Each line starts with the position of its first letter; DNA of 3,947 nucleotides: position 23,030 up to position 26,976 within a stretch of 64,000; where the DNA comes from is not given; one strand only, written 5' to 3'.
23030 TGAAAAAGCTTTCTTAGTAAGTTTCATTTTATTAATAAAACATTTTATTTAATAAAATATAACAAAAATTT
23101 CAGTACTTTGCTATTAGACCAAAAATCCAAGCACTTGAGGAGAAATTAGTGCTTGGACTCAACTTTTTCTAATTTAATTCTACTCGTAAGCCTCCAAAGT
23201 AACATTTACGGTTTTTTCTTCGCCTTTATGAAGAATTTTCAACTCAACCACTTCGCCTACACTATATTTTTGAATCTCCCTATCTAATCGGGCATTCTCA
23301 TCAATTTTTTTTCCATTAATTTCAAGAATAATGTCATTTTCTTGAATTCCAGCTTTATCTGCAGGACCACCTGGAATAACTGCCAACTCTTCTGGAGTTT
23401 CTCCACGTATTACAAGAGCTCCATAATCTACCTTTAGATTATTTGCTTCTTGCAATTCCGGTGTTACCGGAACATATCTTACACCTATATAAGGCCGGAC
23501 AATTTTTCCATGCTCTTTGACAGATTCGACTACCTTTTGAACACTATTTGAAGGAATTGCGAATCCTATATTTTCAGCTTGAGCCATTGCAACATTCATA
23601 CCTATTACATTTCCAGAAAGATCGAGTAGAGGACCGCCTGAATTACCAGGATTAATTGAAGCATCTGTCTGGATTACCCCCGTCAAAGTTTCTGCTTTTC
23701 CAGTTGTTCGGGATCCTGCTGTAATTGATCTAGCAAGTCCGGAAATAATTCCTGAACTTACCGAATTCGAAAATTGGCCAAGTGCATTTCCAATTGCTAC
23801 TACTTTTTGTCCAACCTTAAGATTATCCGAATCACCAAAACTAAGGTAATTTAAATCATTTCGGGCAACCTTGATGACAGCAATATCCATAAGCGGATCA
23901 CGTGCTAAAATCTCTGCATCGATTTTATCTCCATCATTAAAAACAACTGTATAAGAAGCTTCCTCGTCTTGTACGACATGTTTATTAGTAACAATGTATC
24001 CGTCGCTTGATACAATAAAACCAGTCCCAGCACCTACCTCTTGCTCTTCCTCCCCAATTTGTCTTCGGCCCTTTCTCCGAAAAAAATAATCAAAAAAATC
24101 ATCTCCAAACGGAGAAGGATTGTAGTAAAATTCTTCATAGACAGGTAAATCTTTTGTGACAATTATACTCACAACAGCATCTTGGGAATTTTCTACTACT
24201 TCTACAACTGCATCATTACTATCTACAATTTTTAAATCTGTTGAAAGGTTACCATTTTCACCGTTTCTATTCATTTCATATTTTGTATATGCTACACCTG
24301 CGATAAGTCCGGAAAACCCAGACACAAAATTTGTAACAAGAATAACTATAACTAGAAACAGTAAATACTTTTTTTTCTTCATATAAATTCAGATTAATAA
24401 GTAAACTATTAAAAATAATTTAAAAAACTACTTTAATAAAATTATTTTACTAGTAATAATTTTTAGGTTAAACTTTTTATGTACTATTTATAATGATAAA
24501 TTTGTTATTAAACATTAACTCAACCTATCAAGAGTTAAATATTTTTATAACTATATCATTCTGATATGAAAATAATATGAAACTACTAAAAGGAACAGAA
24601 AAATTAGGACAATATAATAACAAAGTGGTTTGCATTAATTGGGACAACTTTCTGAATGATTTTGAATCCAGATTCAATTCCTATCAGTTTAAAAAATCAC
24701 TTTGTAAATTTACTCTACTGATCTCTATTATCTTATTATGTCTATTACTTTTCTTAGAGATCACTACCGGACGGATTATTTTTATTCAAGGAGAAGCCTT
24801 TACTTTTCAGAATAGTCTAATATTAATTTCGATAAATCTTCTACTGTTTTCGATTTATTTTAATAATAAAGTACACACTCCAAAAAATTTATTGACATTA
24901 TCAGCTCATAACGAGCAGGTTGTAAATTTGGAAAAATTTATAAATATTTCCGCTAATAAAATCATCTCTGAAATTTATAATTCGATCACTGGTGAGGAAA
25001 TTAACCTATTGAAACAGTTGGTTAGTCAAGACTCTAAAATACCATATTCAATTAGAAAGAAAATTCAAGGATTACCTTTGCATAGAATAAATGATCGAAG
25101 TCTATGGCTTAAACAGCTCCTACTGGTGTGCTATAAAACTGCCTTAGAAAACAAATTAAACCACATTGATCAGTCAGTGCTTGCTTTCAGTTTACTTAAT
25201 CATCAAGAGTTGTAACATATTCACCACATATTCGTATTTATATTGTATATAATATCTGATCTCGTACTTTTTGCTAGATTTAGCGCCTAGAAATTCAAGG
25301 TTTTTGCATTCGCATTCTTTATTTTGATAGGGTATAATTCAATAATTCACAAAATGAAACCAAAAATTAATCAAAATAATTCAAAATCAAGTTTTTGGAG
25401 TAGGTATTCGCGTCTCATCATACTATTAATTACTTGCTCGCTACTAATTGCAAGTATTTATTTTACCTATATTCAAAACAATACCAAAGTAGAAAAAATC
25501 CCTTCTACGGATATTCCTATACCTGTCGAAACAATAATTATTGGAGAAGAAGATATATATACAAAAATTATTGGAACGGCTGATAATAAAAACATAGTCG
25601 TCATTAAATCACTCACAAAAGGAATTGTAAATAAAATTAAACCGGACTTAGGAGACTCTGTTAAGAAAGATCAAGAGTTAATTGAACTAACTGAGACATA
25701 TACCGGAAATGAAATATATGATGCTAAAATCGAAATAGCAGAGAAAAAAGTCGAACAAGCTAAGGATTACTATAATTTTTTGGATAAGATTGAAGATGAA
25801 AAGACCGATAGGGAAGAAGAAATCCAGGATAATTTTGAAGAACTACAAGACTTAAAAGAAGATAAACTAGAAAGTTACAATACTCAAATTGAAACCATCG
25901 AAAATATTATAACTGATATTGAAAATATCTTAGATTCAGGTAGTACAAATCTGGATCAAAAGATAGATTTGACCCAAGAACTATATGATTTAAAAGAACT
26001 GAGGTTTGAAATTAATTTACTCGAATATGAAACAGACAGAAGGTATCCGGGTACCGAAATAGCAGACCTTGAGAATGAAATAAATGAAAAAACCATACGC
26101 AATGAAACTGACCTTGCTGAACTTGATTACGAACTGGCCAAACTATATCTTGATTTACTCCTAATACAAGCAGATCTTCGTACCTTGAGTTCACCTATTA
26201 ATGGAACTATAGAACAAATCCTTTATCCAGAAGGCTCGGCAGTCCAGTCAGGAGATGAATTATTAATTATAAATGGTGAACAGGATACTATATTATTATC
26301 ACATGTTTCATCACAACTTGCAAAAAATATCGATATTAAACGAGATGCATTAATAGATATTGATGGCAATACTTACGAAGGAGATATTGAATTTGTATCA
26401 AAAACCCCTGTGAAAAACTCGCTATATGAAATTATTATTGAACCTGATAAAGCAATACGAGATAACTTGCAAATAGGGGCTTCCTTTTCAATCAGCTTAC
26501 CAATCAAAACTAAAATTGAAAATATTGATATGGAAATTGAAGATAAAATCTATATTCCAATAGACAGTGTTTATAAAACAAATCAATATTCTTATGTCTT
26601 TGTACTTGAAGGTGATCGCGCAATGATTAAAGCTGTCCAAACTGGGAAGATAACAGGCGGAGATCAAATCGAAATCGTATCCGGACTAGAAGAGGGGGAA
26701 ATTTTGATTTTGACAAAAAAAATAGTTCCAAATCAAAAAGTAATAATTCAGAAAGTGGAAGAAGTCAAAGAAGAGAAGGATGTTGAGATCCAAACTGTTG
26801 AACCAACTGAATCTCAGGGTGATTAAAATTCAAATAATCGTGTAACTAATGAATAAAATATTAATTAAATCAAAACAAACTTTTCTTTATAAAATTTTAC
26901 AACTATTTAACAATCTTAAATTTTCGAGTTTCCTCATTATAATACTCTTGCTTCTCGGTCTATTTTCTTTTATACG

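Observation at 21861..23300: Tandem segmental duplication creating two pilin paralogs and a fossil htrA 3' end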

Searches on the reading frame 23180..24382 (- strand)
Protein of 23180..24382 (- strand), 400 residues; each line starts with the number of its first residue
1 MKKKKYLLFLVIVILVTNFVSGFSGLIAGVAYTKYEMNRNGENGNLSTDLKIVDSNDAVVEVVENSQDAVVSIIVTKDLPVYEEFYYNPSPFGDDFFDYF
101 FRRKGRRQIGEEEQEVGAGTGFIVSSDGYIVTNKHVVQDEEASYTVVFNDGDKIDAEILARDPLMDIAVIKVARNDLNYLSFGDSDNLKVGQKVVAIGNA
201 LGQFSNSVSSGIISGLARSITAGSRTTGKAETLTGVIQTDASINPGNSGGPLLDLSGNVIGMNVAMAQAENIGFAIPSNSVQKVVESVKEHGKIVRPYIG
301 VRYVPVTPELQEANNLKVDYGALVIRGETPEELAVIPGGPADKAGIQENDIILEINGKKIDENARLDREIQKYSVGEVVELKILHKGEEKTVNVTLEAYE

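Call 9: search_protein_families(library=pfam, proteins=[window:23180-24382:-], max_evalue=0.01)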
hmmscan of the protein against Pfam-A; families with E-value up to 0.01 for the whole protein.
window:23180-24382:- (400 aa): 6 families
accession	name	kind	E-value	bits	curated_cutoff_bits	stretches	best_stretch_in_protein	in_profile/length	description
PF13365.12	Trypsin_2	-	6.7e-36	124.6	27.6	1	119-262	1-144/144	Trypsin-like peptidase domain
PF00089.32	Trypsin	-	2.8e-17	63.7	20.6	1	119-284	27-219/220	Trypsin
PF13180.12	PDZ_2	-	2.1e-15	57.2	27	1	297-396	1-80/80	PDZ domain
PF17820.7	PDZ_6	-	4.1e-11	42.9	27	1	334-383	4-52/54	PDZ domain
PF00595.29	PDZ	-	6.7e-08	33.2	23.2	1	335-384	32-81/81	PDZ domain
PF10459.15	Peptidase_S46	-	0.00087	18.5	22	0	117-139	47-69/698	Peptidase S46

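Call 10: search_protein_families(library=ncbifam, proteins=[window:23180-24382:-], max_evalue=0.01)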
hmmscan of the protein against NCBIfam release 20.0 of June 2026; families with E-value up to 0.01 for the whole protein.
window:23180-24382:- (400 aa): 21 families
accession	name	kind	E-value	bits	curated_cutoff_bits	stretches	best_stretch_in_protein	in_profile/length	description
TIGR02037.1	degP_htrA_DO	subfamily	1.1e-92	311.2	416.2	1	59-398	3-329/434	Do family serine endopeptidase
NF041521.1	HhoA_HhoB_HtrA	equivalog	3.9e-81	273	450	1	59-398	3-333/335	HhoA/HhoB/HtrA family serine endopeptidase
NF047968.1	SerProtHtrA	equivalog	5e-78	263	470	1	110-396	80-357/357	serine protease HtrA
NF008189.1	PRK10942.1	equivalog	4.6e-54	183.7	720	1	80-397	71-382/477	serine endoprotease DegP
NF007526.1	PRK10139.1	equivalog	5.8e-54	183.5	756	1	95-398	71-361/456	serine endoprotease DegQ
NF050055.1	SerProtHtrAMycob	equivalog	2.6e-52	178.4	800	1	113-395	223-497/502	serine protease HtrA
NF053637.1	SerProtHtrAspr2045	equivalog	1.2e-51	175.9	650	1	4-397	9-387/394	serine protease HtrA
TIGR02038.1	protease_degS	equivalog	2.7e-49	168.2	422.95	1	117-398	78-348/351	outer membrane-stress sensor serine endopeptidase DegS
NF008147.1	PRK10898.1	equivalog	7.1e-43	147.1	408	1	116-399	77-350/352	outer membrane-stress sensor serine endopeptidase DegS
NF040960.1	MamE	equivalog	1.1e-39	136.6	800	2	118-287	123-292/659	magnetosome formation protease MamE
NF033740.0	MarP_fam_protase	equivalog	5.9e-24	84.8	250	1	116-291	210-380/390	MarP family serine protease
NF040961.1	MamO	equivalog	1.6e-19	69.7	800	1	115-284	96-263/648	magnetosome protein MamO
TIGR00225.1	prc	subfamily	3.7e-06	26.2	218.6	1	334-397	68-132/335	C-terminal processing peptidase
NF041199.1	trx7_PDZ_seleno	equivalog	1e-05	24.6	300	1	337-395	329-389/390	Trx7/PDZ domain-containing (seleno)protein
TIGR02860.1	spore_IV_B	equivalog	1.6e-05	24.1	305.25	1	340-390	125-174/402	SpoIVB peptidase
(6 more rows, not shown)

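Call 15: find_related_loci(query=window:23180-24382:-, collection=genome_contigs, flank=6000)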
Query window:23180-24382:- (400 aa) in genome_contigs; peptide patterns used: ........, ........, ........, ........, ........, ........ (x = any residue, [..] = any of these).
210 stretches matched a pattern; 37 encode a relative of the query (tblastn E <= 1e-3); 37 distinct loci.
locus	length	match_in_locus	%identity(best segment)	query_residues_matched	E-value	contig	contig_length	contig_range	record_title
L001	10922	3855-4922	57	52-397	3e-124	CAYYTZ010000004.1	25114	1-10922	MAG TPA_asm: uncultured Gammaproteobacteria bacterium isolate SRP011637_co1_72 genome assembly, contig: NODE_500_length_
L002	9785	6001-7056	57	49-397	2e-119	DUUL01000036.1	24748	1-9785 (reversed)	MAG TPA_asm: Candidatus Moraniibacteriota bacterium isolate AS08sgBPME_209 172353_AS08, whole genome shotgun sequence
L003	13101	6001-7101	54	26-396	4e-116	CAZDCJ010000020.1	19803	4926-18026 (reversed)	MAG TPA_asm: uncultured Candidatus Saccharibacteria bacterium isolate SRP294416_co1_57 genome assembly, contig: NODE_540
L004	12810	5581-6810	50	7-396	3e-115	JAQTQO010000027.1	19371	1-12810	MAG: Patescibacteria group bacterium isolate STB_141 NODE_6414_length_19371_cov_4.037362_Sandtown_B, whole genome shotgu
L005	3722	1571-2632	52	48-398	5e-114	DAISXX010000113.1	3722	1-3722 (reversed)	MAG TPA_asm: Patescibacteria group bacterium isolate CTOTU9708 NODE_3280_length_3722_cov_7.924461, whole genome shotgun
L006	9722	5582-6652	51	48-396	3e-112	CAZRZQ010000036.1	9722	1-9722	MAG TPA_asm: uncultured Gammaproteobacteria bacterium isolate SRP062349_co1_291 genome assembly, contig: NODE_1576_lengt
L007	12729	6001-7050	52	48-389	9e-112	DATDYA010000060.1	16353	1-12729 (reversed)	MAG TPA_asm: Patescibacteria group bacterium isolate SMAG_U8153 k141_2376284, whole genome shotgun sequence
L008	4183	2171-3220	52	50-398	3e-111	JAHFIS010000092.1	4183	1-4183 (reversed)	MAG: Candidatus Uhrbacteria bacterium isolate nzgw368 NODE_99496_length_4184_cov_2.237509, whole genome shotgun sequence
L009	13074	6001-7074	52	42-398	3e-110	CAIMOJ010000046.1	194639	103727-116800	Candidatus Uhrbacteria bacterium isolate LJ_bin-4636 genome assembly, contig: bin-4636:46/76, whole genome shotgun seque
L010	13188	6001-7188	47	2-396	2e-110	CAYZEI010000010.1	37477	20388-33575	MAG TPA_asm: uncultured Candidatus Saccharibacteria bacterium isolate SRP278252_co1_767 genome assembly, contig: NODE_16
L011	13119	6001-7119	50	38-400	5e-110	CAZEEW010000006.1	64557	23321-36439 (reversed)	MAG TPA_asm: uncultured Gammaproteobacteria bacterium isolate SRP093185_co1_62 genome assembly, contig: NODE_158_length_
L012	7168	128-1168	54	50-396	3e-109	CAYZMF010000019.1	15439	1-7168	MAG TPA_asm: uncultured Gammaproteobacteria bacterium isolate binchicken_co157_726 genome assembly, contig: NODE_9036_le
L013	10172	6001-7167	48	20-397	5e-108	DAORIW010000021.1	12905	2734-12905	MAG TPA_asm: bacterium isolate AMR_MDS_5567 NODE_824_length_12905_cov_6.702023, whole genome shotgun sequence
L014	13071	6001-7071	51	50-396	6e-106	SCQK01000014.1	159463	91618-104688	MAG: Patescibacteria group bacterium isolate DP16D_bin.9 DP16D_bin.9-114292, whole genome shotgun sequence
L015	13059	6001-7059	50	38-399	4e-105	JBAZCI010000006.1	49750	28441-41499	MAG: Patescibacteria group bacterium isolate SO_2017_GW1_133 NODE_3492_length_49750_cov_1.624992_OW334_2017, whole genom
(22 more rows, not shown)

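Call 27: find_homologous_proteins(query=window:23180-24382:-, max_evalue=1e-60)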
Query window:23180-24382:- (400 aa): 7229 proteins with E <= 1e-60 among 8000 candidates; the best 120 are listed.
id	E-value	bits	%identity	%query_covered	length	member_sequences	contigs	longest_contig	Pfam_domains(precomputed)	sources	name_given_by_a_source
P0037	6.1e-254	860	100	100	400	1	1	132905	PF13365.13,PF17820.8,PF00595.30,PF13180.13,PF00089.33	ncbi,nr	ncbi:PDZ domain-containing protein [Candidatus Dojkabacteria bacterium]|nr:PDZ domain-containing pro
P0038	1.8e-149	516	60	97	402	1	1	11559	PF13365.13,PF17820.8,PF00595.30,PF13180.13,PF00089.33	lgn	-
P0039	8.8e-149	514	60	100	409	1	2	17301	PF13365.13,PF17820.8,PF00595.30,PF13180.13,PF00089.33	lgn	-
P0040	9.0e-147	507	60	100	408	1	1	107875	PF13365.13,PF17820.8,PF00595.30,PF13180.13,PF00089.33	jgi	jgi:serine protease Do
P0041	7.2e-141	488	59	100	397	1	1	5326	PF13365.13,PF17820.8,PF00595.30,PF13180.13,PF00089.33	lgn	-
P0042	7.4e-140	484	57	100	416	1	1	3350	PF13365.13,PF17820.8,PF13180.13,PF00089.33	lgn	-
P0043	3.9e-139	482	62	89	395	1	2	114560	PF13365.13,PF17820.8,PF00595.30,PF13180.13,PF00089.33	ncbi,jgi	jgi:serine protease Do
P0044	3.5e-138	479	62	88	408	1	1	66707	PF13365.13,PF17820.8,PF00595.30,PF13180.13,PF00089.33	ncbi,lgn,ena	-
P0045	1.7e-134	467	57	99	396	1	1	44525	PF13365.13,PF17820.8,PF00595.30,PF13180.13,PF00089.33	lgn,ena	-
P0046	5.3e-133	462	61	88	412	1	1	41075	PF13365.13,PF17820.8,PF00595.30,PF13180.13,PF00089.33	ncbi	-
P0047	1.3e-132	460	54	99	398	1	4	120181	PF13365.13,PF17820.8,PF00595.30,PF13180.13,PF00089.33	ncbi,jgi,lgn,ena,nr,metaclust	ncbi:MAG: 2-alkenal reductase, 2-alkenal reductase [Candidatus Peregrinibacteria bacterium GW2011_GW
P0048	2.7e-132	459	54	99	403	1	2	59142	PF13365.13,PF17820.8,PF00595.30,PF13180.13,PF00089.33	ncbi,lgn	-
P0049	3.4e-132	459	62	89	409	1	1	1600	PF13365.13,PF17820.8,PF00595.30,PF13180.13,PF00089.33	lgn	-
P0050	1.2e-131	457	63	85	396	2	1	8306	PF13365.13,PF17820.8,PF00595.30,PF13180.13,PF10459.16,PF00089.33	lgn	-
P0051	2.4e-131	456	53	99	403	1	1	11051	PF13365.13,PF17820.8,PF00595.30,PF13180.13,PF00089.33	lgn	-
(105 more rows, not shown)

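Call 28: find_encoding_contigs(protein=P0040, flank=4000, max_places=2)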
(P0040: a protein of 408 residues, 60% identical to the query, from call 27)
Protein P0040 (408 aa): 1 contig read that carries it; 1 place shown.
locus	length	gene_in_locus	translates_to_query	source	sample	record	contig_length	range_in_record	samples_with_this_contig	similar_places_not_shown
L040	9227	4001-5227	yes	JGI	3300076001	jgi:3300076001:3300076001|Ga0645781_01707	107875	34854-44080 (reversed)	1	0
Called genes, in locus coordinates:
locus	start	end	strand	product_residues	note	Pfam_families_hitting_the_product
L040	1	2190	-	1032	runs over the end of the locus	PF00873:ACR_tran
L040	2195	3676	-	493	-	PF25917:BSH_RND (weak), PF25973:BSH_CzcB (faint), PF25989:YknX_C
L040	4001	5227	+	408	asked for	PF00089:Trypsin, PF13365:Trypsin_2, PF13180:PDZ_2, PF00595:PDZ (weak), PF17820:PDZ_6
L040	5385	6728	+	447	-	PF10060:DUF2298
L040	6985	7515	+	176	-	-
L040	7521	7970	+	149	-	-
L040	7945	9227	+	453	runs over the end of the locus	-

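Call 29: find_encoding_contigs(protein=P0039, flank=4000, max_places=2)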
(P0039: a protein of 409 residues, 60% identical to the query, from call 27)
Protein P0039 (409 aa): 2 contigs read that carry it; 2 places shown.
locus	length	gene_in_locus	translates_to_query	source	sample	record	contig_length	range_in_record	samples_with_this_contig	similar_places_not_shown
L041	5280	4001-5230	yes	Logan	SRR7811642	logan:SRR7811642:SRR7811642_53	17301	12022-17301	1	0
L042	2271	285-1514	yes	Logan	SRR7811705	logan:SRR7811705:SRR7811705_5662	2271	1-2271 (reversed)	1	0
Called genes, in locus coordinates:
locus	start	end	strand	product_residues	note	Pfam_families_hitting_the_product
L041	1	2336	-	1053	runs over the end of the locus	PF00873:ACR_tran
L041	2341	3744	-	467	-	PF25973:BSH_CzcB (faint), PF25989:YknX_C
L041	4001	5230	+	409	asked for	PF00089:Trypsin, PF13365:Trypsin_2, PF13180:PDZ_2, PF00595:PDZ (weak), PF17820:PDZ_6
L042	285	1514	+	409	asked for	PF00089:Trypsin, PF13365:Trypsin_2, PF13180:PDZ_2, PF00595:PDZ (weak), PF17820:PDZ_6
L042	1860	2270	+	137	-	?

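Call 30: find_encoding_contigs(protein=P0038, flank=4000, max_places=2)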
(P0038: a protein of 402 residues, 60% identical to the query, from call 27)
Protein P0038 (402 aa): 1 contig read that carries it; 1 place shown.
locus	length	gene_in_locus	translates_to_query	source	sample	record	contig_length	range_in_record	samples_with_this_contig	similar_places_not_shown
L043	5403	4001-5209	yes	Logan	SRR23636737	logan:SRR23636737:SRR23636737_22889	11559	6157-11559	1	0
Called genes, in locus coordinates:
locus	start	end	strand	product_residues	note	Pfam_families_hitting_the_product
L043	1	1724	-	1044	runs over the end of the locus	PF00873:ACR_tran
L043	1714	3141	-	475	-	PF25919:BSH_CusB (faint), PF25917:BSH_RND (weak), PF25973:BSH_CzcB (faint), PF25989:YknX_C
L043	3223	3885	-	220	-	-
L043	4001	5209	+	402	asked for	PF00089:Trypsin, PF13365:Trypsin_2, PF13180:PDZ_2, PF00595:PDZ (faint), PF17820:PDZ_6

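Call 77: search_protein_families(library=pfam, proteins=[L042:1860-2270:+], max_evalue=0.01)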
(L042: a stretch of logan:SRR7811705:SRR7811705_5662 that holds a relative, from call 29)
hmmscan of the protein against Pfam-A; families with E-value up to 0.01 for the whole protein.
L042:1860-2270:+ (137 aa): 1 family
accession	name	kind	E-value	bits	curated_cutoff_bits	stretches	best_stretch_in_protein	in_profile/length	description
PF01548.23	DEDD_Tnp_IS110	-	1e-16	61.6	29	1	4-118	1-119/155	Transposase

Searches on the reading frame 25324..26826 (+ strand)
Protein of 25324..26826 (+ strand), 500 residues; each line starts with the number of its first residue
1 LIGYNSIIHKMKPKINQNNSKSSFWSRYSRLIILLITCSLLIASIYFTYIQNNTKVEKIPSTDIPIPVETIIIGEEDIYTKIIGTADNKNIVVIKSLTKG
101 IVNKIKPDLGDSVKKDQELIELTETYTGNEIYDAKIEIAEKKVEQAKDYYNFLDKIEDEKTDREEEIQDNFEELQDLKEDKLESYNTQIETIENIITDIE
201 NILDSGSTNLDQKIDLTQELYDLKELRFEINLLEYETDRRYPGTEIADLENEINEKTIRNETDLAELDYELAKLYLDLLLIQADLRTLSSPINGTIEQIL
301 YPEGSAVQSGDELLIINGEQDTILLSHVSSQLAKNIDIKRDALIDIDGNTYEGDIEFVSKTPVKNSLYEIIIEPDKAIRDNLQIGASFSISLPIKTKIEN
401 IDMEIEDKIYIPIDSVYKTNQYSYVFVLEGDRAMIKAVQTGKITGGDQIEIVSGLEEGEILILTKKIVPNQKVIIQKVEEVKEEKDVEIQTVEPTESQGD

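Call 9: search_protein_families(library=pfam, proteins=[window:25324-26826:+], max_evalue=0.01)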
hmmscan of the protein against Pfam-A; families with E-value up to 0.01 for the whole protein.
window:25324-26826:+ (500 aa): 5 families
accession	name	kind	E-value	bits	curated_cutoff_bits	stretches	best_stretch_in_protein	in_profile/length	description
PF13437.12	HlyD_3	-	5e-09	37.3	22.2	1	287-369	1-88/106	HlyD family secretion protein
PF00364.28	Biotin_lipoyl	-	2.7e-07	30.7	22.1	1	287-316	44-73/73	Biotin-requiring enzyme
PF16576.10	HlyD_D23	-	8.2e-07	29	30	0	287-360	110-186/214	Barrel-sandwich domain of CusB or HlyD membrane-fusion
PF13218.11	DUF4026_N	-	0.00044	20.8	27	1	117-207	40-128/147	Protein of unknown function (DUF4026) N-terminal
PF13533.13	Biotin_lipoyl_2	-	0.0011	19.2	29.8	0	287-316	2-31/32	Biotin-lipoyl like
